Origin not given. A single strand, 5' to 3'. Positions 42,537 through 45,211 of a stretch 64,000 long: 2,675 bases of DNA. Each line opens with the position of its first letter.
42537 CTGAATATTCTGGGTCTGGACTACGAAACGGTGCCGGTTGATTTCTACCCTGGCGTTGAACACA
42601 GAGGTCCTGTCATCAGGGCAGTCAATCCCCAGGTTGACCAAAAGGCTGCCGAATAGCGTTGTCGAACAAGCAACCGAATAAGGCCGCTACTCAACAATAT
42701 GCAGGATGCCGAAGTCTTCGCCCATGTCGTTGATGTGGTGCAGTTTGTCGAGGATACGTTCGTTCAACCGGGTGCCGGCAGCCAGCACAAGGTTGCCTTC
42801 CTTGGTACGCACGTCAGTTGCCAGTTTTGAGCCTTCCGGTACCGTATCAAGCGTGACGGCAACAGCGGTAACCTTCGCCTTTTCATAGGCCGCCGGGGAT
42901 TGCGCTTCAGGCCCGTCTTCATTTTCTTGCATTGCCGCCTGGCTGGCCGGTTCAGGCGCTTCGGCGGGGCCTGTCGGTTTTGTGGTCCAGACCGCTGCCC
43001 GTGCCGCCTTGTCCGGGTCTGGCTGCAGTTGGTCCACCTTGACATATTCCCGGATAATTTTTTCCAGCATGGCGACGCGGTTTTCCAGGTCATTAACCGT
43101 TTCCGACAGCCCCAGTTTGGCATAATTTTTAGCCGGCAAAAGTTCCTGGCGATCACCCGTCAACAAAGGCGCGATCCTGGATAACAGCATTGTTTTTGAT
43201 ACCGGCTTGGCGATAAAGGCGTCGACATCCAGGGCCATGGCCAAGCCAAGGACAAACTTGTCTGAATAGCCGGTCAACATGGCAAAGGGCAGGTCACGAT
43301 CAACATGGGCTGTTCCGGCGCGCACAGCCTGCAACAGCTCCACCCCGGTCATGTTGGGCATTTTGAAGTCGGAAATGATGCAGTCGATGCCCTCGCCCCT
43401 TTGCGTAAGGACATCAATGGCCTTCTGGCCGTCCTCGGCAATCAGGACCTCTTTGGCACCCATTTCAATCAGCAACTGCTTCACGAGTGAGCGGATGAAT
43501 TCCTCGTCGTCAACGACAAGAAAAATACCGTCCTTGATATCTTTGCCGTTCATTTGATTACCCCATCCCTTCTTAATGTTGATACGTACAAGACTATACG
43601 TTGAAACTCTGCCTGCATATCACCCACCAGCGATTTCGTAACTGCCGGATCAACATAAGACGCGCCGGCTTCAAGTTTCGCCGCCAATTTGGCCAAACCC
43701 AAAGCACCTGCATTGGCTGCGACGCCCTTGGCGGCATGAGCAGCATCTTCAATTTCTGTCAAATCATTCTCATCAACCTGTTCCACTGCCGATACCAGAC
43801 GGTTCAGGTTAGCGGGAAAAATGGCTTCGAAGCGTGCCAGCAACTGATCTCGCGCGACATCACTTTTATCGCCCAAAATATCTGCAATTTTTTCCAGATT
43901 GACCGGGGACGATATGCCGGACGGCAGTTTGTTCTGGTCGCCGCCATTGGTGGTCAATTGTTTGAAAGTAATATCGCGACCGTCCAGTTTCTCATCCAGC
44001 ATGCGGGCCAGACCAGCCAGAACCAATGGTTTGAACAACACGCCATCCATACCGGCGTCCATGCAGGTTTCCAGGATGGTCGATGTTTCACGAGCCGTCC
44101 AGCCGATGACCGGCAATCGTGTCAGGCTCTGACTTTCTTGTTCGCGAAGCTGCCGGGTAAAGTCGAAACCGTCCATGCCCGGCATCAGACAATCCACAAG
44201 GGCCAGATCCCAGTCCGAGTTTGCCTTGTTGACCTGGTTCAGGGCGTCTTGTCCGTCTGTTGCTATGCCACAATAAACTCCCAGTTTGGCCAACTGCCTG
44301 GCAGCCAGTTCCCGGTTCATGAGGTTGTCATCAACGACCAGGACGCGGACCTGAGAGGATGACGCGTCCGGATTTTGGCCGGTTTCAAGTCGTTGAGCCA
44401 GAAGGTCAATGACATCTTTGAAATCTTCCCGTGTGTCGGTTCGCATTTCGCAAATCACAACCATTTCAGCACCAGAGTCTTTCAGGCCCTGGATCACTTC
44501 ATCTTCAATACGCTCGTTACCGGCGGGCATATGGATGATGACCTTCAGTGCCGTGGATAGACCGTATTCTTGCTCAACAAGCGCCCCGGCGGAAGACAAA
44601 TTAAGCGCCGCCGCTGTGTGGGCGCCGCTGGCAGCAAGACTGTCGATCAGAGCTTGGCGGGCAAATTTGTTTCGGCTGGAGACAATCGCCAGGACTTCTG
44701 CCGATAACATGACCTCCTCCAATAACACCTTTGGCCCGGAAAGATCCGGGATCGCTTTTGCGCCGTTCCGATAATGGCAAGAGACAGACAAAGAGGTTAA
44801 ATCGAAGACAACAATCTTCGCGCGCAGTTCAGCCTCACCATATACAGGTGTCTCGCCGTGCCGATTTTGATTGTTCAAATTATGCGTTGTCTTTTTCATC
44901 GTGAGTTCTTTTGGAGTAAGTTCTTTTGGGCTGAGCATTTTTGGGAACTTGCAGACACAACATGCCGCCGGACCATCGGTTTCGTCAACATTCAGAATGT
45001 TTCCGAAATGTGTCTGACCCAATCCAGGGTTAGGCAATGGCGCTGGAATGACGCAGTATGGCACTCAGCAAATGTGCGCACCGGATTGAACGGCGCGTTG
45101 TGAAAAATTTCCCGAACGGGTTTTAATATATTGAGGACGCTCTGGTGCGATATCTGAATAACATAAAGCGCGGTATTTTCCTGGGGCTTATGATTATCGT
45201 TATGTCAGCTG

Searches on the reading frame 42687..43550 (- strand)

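Call 9: search_protein_families(library=ncbifam, proteins=[window:42687-43550:-], max_evalue=0.00001)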
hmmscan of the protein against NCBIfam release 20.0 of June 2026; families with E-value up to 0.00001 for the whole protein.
window:42687-43550:- (287 aa): 57 families (the best 25 are shown)
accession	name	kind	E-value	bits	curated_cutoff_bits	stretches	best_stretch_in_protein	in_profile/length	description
NF053512.1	nitric_RR_NosR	exception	3e-23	82.5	400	1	11-160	2-150/422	response regulator c-di-GMP phosphodiesterase, NosR family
NF007901.0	PRK10610.1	equivalog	3.4e-17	62.8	189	1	7-122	5-116/129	chemotaxis response regulator CheY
NF006900.1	PRK09390.1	equivalog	8.5e-15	54.8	255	1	9-132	6-122/203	response regulator FixJ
NF008199.0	PRK10955.1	equivalog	3e-13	50.2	341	1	11-131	5-116/232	envelope stress response regulator transcription factor CpxR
NF045944.1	ResRegRpaBCyano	equivalog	8.6e-13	48.2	330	1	11-133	1-115/229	response regulator transcription factor RpaB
TIGR02154.1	PhoB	equivalog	1.8e-12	47.1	296.2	1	10-135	5-125/226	phosphate regulon transcriptional regulator PhoB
NF046026.1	HisKinCckACaul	equivalog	3.2e-12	45.4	1000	1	8-127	559-673/678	cell cycle histidine kinase CckA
NF052596.1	RR_EAL_PvrR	equivalog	3.3e-12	45.7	580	1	10-136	6-131/398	response regulator cyclic di-GMP phosphodiesterase PvrR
NF007969.0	PRK10693.1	equivalog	8e-12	44.8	329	1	10-120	10-113/337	two-component system response regulator RssB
NF046020.1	HisKinCckABruc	equivalog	8.7e-12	43.7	1000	1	10-125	752-862/868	cell cycle histidine kinase CckA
NF012227.0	AdeR_RR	equivalog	1.1e-11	44.7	340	1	4-133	8-129/239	efflux system response regulator transcription factor AdeR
NF007135.0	PRK09581.1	equivalog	3.2e-11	42.7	474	1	10-129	5-119/457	PleD family two-component system response regulator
NF047793.1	ResRegPgtA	equivalog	3.6e-11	42.6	650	1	9-151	8-141/414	two-component system response regulator PgtA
NF040534.1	resp_reg_YycF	equivalog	4.5e-11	42.4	340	1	11-130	4-115/231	response regulator YycF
NF011874.0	PRK15347.1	equivalog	1.5e-10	39.8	852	1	11-126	694-806/921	two component system sensor kinase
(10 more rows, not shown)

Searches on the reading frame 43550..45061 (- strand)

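Call 9: search_protein_families(library=ncbifam, proteins=[window:43550-45061:-], max_evalue=0.00001)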
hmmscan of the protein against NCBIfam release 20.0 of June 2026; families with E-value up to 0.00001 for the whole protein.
window:43550-45061:- (503 aa): 57 families (the best 25 are shown)
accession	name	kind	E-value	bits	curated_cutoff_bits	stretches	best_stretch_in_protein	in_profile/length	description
NF008099.0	PRK10841.1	equivalog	3.7e-26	91.2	920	1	223-356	810-937/949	two-component system sensor histidine kinase RcsC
NF008302.0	PRK11091.1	equivalog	5.1e-23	81.2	838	1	227-471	515-747/779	aerobic respiration two-component sensor histidine kinase ArcB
TIGR02956.1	TMAO_torS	equivalog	4.2e-22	78.1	676.5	1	237-464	701-937/967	TMAO reductase system sensor histidine kinase/response regulator TorS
NF011874.0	PRK15347.1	equivalog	9.1e-22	76.9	852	1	233-356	686-807/921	two component system sensor kinase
NF008318.0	PRK11107.1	equivalog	2.9e-19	68.7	890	1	222-465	652-884/920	two-component sensor histidine kinase BarA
NF007420.1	PRK09959.1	equivalog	5.1e-19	67.4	1995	1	233-354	954-1069/1197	acid-sensing system histidine kinase EvgS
TIGR02154.1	PhoB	equivalog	4.6e-13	49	296.2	1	237-350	2-111/226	phosphate regulon transcriptional regulator PhoB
NF007969.0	PRK10693.1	equivalog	8.4e-13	48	329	1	239-347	9-111/337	two-component system response regulator RssB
NF007135.0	PRK09581.1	equivalog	1.6e-12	47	474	1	238-346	3-107/457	PleD family two-component system response regulator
NF038297.2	hybrid_HK_HrmK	equivalog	2.3e-12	46.3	725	1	223-356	475-605/607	hybrid histidine kinase/response regulator HrmK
NF041734.1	resp_reg_RppA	equivalog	2.9e-12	46.4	250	1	239-352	2-111/229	two-component system response regulator RppA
NF041733.1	resp_reg_CseB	equivalog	7e-12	45.2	350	1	239-351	2-107/228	two-component system response regulator CseB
NF041947.1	LuxQ_Vibrio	equivalog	7.4e-12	44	1200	1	231-348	716-828/843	quorum-sensing autoinducer 2 sensor kinase/phosphatase LuxQ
NF041945.1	LuxN_Vibrio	equivalog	1.3e-11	43.4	1550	1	230-360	713-836/839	quorum-sensing autoinducer 1 sensor kinase/phosphatase LuxN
NF007901.0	PRK10610.1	equivalog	3.4e-11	43.4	189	1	236-356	4-121/129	chemotaxis response regulator CheY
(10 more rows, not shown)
